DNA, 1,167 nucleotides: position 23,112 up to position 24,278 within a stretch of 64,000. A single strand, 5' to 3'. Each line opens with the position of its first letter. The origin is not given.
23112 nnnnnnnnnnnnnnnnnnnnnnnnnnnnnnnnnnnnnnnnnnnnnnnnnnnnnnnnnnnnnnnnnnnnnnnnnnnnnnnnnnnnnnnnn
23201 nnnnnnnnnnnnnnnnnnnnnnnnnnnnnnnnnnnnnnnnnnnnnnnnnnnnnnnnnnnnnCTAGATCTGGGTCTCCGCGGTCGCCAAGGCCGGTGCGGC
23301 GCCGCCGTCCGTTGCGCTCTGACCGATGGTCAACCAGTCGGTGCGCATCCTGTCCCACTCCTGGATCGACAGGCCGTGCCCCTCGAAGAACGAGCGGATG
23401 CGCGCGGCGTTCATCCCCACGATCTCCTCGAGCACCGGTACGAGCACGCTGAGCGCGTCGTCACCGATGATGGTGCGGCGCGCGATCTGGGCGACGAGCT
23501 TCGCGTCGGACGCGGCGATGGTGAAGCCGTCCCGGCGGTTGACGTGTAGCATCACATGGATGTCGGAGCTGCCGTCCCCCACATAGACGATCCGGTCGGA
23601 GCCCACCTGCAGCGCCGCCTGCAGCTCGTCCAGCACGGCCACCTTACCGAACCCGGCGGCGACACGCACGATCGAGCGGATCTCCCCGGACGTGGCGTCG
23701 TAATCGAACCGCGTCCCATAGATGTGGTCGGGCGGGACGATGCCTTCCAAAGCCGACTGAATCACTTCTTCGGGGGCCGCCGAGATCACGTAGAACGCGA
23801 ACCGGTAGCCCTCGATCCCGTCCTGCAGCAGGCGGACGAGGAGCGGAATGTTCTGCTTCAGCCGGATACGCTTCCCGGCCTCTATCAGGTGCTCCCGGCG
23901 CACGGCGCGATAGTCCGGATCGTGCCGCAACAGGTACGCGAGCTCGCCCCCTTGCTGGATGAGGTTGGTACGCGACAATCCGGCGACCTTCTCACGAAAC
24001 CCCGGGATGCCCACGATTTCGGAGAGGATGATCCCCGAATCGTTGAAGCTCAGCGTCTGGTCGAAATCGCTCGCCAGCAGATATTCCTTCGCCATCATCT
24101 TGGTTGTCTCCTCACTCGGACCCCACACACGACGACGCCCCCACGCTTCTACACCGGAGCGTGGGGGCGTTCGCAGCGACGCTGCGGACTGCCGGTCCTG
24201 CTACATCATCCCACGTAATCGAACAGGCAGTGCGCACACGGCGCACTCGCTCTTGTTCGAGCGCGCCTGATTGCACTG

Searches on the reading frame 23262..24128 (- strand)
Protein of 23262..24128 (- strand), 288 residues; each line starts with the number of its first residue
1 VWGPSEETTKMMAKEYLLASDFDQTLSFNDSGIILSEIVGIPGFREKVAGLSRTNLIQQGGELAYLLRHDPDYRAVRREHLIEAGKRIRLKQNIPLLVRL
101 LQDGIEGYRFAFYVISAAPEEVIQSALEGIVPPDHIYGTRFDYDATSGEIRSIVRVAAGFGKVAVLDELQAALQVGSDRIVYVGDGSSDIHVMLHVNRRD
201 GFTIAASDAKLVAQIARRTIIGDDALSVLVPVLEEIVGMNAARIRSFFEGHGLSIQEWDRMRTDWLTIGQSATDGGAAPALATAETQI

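Call 3: search_protein_families(library=pfam, proteins=[window:23262-24128:-], max_evalue=1)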
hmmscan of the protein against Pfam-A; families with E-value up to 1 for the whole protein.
window:23262-24128:- (288 aa): 4 families
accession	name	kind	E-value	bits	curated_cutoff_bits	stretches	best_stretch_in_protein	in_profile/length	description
PF12710.13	HAD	-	1.3e-11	45.7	27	1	20-193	3-188/189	haloacid dehalogenase-like hydrolase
PF06888.18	Put_Phosphatase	-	0.00064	19.6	27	1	158-200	147-192/234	Putative Phosphatase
PF13646.12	HEAT_2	-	0.06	14.1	27.7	0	64-110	5-49/88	HEAT repeats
PF22290.1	DmmA-like_N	-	0.13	13.1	33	1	154-216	22-86/124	Dimethylamine monooxygenase subunit DmmA-like, N-terminal domain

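Call 4: search_protein_families(library=ncbifam, proteins=[window:23262-24128:-], max_evalue=1)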
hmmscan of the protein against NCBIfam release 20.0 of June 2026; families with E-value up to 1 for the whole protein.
window:23262-24128:- (288 aa): 9 families
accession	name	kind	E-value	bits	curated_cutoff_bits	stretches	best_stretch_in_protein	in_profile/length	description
TIGR01488.1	HAD-SF-IB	subfamily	4.8e-11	42.9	45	1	17-194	1-175/177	HAD-IB family phosphatase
TIGR01489.1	DKMTPPase-SF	subfamily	7.8e-10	39.1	81.55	1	17-192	3-177/188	MtnX-like HAD-IB family phosphatase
TIGR01491.1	HAD-SF-IB-PSPlk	hypoth_equivalog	0.00019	21.2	151.9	1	76-197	67-183/201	phosphoserine phosphatase-like hydrolase, archaeal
TIGR03333.1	salvage_mtnX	equivalog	0.0074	16.3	303.2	1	105-152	82-129/214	2-hydroxy-3-keto-5-methylthiopentenyl-1-phosphate phosphatase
NF007019.0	PRK09484.1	equivalog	0.0083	15.8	208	1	162-212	101-155/187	3-deoxy-manno-octulosonate-8-phosphatase KdsC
TIGR00338.1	serB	equivalog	0.022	14.4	144.15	1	161-230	152-216/219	phosphoserine phosphatase SerB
NF007103.0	PRK09552.1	equivalog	0.032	14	292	1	17-169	5-156/220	2-hydroxy-3-keto-5-methylthiopentenyl-1-phosphate phosphatase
TIGR01670.1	KdsC-phosphatas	subfamily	0.098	12.6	106.95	1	162-210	77-121/154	3-deoxy-D-manno-octulosonate 8-phosphate phosphatase, YrbI family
NF058599.1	KDN-9-PPhBT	equivalog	0.15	12.2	180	1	162-198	78-114/152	3-deoxy-D-glycero-D-galacto-nonulopyranosonate 9-phosphatase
